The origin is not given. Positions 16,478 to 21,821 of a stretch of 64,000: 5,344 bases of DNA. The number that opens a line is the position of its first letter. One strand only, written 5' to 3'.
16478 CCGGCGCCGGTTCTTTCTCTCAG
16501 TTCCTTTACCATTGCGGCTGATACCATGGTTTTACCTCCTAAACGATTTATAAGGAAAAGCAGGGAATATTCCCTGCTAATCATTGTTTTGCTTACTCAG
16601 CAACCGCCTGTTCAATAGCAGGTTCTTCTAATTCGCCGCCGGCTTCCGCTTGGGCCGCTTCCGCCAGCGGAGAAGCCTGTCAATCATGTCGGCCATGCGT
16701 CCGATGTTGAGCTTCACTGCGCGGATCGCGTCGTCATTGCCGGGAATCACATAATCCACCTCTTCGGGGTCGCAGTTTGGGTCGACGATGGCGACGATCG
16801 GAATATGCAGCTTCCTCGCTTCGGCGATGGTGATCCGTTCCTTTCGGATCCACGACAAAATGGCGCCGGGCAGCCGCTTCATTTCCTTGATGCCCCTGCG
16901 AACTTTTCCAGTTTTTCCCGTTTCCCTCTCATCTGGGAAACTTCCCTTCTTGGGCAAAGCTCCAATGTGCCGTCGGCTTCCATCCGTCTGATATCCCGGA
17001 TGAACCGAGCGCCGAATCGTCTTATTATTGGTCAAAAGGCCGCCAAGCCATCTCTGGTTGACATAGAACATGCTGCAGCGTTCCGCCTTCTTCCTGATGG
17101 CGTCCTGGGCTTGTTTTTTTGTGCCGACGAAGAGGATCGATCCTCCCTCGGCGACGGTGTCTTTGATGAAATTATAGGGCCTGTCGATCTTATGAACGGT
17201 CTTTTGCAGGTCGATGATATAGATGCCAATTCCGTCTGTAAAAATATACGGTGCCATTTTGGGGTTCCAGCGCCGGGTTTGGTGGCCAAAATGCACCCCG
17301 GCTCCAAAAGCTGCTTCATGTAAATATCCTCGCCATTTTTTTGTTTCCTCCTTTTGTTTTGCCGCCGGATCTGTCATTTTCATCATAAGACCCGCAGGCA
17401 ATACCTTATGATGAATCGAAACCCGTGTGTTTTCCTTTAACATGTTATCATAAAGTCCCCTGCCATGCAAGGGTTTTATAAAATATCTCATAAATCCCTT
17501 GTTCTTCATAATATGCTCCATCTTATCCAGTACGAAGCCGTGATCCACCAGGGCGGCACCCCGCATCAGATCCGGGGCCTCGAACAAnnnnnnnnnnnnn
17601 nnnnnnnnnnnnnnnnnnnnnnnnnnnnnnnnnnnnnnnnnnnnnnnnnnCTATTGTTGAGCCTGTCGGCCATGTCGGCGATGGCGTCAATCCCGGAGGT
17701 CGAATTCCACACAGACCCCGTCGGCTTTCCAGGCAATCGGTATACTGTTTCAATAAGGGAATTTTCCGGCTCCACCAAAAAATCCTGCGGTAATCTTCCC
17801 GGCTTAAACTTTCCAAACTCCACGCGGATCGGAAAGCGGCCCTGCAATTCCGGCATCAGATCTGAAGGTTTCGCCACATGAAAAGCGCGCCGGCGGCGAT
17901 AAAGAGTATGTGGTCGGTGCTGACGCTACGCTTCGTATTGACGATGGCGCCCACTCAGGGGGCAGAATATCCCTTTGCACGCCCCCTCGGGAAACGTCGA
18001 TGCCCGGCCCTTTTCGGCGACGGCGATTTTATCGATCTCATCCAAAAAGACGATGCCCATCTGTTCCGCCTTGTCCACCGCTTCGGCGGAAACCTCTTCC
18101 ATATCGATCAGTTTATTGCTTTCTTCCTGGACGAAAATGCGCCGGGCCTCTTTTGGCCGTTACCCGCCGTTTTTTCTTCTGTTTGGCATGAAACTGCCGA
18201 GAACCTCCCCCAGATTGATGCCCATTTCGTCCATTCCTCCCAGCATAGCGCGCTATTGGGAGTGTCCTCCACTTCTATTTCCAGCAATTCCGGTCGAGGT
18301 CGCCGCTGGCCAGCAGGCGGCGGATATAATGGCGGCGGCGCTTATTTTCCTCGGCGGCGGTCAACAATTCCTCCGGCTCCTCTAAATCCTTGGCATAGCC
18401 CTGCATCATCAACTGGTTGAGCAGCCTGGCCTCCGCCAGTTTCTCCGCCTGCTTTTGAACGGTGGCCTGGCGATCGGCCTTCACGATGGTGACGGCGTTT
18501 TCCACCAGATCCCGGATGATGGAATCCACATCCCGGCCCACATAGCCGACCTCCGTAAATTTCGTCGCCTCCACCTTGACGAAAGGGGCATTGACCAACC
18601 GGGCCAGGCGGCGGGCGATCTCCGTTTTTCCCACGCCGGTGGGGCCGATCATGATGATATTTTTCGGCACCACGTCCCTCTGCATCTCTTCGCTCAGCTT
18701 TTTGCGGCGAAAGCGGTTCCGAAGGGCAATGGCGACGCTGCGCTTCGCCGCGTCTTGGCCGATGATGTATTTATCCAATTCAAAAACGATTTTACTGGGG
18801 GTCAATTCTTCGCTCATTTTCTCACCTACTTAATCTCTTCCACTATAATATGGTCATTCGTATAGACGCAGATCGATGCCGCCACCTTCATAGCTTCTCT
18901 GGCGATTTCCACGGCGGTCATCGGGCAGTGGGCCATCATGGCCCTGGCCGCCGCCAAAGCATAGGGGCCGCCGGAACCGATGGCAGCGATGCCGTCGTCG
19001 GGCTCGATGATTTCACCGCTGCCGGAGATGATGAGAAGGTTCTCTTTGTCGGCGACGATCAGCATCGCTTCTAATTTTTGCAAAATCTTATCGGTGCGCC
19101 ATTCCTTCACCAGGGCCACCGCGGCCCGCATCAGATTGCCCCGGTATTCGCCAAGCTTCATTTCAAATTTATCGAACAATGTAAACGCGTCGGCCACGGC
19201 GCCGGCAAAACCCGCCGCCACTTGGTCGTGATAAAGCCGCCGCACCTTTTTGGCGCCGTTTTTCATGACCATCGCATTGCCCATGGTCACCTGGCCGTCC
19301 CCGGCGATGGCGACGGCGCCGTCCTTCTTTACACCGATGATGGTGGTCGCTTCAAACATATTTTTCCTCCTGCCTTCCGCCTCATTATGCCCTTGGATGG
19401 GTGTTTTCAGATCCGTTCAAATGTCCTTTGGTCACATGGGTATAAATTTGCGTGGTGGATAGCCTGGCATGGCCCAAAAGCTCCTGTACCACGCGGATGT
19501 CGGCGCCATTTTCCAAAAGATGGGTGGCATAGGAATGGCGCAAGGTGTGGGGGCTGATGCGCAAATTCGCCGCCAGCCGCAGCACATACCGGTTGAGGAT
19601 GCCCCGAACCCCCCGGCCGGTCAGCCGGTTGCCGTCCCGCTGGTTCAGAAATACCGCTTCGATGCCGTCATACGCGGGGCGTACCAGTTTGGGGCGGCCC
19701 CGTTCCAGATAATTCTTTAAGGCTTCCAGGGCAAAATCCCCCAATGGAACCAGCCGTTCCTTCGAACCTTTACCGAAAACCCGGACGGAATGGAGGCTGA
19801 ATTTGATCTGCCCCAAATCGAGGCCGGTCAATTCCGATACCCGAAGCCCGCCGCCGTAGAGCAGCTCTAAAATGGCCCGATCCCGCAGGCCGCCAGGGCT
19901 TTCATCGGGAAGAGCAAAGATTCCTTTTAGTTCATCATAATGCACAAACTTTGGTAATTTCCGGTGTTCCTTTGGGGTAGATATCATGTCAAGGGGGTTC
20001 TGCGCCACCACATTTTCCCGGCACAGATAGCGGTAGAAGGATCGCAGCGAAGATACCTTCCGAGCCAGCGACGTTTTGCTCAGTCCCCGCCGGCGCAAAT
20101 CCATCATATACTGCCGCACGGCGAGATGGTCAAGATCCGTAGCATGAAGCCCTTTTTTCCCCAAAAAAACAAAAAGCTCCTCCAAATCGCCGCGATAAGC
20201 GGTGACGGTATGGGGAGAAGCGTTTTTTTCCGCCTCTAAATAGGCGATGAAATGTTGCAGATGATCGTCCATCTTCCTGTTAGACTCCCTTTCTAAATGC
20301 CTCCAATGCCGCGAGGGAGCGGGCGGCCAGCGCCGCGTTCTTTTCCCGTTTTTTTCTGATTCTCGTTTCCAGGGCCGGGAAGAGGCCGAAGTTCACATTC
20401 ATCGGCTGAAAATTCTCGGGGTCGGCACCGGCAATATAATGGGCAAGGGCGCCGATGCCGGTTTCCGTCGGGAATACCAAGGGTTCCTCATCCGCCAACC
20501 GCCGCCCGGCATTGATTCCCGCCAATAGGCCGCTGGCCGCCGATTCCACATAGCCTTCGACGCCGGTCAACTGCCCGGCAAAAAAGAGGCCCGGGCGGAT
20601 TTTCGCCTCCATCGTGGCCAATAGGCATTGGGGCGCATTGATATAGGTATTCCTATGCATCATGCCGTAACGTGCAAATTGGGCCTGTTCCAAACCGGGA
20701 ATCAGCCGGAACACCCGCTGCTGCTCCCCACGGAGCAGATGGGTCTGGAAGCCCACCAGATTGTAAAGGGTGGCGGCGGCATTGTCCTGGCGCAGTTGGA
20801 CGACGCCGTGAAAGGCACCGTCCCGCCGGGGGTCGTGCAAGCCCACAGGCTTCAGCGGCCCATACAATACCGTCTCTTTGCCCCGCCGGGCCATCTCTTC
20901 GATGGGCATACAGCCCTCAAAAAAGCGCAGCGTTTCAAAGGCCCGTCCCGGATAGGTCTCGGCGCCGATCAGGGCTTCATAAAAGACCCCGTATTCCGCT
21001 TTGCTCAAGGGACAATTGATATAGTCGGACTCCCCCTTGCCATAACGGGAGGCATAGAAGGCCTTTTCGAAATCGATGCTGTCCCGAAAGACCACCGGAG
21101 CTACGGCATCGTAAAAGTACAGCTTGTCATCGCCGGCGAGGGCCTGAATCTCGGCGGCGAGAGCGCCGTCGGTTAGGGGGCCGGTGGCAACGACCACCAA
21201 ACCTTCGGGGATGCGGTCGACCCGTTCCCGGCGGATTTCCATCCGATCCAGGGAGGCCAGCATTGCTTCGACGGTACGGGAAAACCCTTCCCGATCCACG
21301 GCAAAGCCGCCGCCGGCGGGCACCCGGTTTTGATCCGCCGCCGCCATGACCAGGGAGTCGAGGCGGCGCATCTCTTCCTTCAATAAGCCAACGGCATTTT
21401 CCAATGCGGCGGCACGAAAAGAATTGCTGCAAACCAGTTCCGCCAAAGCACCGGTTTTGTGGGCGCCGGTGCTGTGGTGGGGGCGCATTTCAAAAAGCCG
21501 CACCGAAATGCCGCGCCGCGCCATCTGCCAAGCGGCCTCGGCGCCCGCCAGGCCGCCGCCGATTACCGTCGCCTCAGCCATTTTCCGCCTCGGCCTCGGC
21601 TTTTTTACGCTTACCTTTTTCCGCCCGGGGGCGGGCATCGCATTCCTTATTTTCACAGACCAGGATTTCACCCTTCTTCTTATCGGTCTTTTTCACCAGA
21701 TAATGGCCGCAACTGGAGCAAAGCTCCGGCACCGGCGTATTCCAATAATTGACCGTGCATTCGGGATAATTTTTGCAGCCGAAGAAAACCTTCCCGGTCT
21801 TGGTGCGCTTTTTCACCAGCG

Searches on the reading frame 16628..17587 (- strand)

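Call 23: search_protein_families(library=pfam, proteins=[window:16628-17587:-], max_evalue=0.00001)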
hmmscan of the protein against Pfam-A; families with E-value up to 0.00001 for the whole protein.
window:16628-17587:- (319 aa): 1 family
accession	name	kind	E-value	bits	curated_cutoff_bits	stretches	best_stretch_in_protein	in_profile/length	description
PF00318.25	Ribosomal_S2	-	2.1e-76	256.4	26.1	1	96-302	4-213/216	Ribosomal protein S2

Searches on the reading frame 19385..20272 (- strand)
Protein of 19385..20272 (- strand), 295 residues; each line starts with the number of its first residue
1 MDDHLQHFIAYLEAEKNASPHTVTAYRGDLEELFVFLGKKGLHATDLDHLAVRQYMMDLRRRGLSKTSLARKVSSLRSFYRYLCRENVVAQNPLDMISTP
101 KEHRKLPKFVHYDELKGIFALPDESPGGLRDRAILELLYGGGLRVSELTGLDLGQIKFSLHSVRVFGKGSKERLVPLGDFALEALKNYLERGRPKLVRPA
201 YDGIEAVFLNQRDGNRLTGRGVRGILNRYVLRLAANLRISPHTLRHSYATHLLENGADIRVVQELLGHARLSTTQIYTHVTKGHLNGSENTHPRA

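Call 23: search_protein_families(library=pfam, proteins=[window:19385-20272:-], max_evalue=0.00001)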
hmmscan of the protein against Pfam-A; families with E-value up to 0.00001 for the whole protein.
window:19385-20272:- (295 aa): 3 families
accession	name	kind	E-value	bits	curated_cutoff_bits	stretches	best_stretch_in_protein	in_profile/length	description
PF00589.27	Phage_integrase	-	4.2e-46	157.3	27.1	1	109-282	2-170/172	Phage integrase family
PF02899.23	Phage_int_SAM_1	-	9.2e-23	80.8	22.3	1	5-87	1-83/83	Phage integrase, N-terminal SAM-like domain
PF13495.12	Phage_int_SAM_4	-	1.1e-07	32.5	27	1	5-87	2-82/85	Phage integrase, N-terminal SAM-like domain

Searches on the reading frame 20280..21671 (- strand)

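Call 23: search_protein_families(library=pfam, proteins=[window:20280-21671:-], max_evalue=0.00001)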
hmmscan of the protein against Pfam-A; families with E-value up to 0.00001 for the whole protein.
window:20280-21671:- (463 aa): 4 families
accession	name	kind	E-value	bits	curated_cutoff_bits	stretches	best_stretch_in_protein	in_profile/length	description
PF01134.28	GIDA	-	6.6e-93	312.3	22.1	1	35-395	3-390/391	Glucose inhibited division protein A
PF01266.30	DAO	-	1.4e-07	31.8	27.9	1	35-177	3-108/353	FAD dependent oxidoreductase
PF13450.12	NAD_binding_8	-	5.8e-07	30.1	21.9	1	36-67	1-32/68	NAD(P)-binding Rossmann-like domain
PF12831.13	FAD_oxidored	-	5.4e-06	26.4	27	1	35-140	3-100/416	FAD dependent oxidoreductase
